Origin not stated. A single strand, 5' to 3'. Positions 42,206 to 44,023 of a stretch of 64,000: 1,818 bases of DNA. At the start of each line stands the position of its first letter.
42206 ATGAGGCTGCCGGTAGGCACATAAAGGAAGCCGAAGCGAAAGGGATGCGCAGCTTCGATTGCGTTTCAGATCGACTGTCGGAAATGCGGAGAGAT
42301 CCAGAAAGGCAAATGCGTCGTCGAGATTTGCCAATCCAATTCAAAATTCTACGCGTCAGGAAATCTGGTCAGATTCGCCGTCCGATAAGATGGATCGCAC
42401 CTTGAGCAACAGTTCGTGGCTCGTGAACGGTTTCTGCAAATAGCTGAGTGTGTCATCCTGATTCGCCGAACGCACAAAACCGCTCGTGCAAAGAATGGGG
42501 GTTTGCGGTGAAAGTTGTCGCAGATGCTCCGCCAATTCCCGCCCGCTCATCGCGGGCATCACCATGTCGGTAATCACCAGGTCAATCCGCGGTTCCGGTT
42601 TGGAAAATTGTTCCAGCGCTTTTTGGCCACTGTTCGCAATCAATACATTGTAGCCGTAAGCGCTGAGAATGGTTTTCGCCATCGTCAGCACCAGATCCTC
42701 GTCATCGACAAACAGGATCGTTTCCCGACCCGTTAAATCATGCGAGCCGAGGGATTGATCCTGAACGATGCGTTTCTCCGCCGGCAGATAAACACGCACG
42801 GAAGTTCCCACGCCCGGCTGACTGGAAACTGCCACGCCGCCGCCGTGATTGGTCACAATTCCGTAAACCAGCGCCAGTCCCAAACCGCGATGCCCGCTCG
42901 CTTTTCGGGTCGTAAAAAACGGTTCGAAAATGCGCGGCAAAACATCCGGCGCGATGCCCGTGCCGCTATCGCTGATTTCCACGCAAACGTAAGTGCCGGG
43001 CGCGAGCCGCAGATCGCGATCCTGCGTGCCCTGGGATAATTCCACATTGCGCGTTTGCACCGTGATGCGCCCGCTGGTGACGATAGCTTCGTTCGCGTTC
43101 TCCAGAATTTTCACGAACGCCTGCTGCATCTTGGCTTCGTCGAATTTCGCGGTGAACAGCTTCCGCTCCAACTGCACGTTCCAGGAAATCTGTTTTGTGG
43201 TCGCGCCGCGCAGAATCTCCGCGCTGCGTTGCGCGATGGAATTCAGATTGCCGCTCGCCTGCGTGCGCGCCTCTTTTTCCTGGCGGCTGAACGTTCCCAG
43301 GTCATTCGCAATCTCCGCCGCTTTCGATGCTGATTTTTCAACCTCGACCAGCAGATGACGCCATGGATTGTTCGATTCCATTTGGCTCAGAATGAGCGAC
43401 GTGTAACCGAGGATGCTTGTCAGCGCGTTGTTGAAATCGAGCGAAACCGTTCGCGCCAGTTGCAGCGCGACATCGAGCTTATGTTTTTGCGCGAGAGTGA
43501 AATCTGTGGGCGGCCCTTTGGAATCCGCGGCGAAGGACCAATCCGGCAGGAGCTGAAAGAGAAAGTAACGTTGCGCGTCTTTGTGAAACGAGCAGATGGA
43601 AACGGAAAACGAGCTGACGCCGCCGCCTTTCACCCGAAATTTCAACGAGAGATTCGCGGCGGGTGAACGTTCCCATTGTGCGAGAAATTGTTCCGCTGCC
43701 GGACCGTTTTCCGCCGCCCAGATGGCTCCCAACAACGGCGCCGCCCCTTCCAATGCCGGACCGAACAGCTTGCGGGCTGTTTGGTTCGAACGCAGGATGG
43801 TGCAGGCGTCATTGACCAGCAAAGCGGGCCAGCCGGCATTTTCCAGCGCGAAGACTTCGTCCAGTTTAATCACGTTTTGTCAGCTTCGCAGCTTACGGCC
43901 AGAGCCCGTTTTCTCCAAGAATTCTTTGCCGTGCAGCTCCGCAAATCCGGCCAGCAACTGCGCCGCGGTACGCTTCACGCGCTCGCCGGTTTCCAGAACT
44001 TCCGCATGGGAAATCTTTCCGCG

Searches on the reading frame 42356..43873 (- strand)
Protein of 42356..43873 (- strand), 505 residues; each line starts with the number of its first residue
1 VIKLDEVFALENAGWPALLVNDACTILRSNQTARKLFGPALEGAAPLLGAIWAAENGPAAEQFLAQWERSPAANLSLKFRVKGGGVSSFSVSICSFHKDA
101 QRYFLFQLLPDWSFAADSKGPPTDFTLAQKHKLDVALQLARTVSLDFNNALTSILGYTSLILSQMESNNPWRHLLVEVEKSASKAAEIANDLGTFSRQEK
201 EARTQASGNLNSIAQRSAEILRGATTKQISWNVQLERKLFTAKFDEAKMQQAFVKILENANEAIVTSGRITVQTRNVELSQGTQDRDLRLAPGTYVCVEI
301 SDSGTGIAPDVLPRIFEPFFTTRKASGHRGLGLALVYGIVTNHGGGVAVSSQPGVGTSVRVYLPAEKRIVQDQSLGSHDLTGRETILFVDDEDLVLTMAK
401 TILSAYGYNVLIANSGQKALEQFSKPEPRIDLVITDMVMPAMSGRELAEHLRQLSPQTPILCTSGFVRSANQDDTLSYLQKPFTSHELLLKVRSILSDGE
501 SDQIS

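Call 80: search_protein_families(library=pfam, proteins=[window:42356-43873:-], max_evalue=0.001)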
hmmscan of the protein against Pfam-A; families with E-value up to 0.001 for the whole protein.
window:42356-43873:- (505 aa): 4 families
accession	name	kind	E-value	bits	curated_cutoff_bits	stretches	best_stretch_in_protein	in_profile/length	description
PF02518.31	HATPase_c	-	1.4e-20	74.2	26.4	1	245-366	2-110/111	Histidine kinase-, DNA gyrase B-, and HSP90-like ATPase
PF00072.30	Response_reg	-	6e-18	65.5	30.2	1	386-492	1-110/111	Response regulator receiver domain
PF00512.31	HisKA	-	2.3e-05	24.8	26.9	1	138-200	4-65/66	His Kinase A (phospho-acceptor) domain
PF17765.7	MLTR_LBD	-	0.00049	20.6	26.3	0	15-69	15-69/168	MmyB-like transcription regulator ligand binding domain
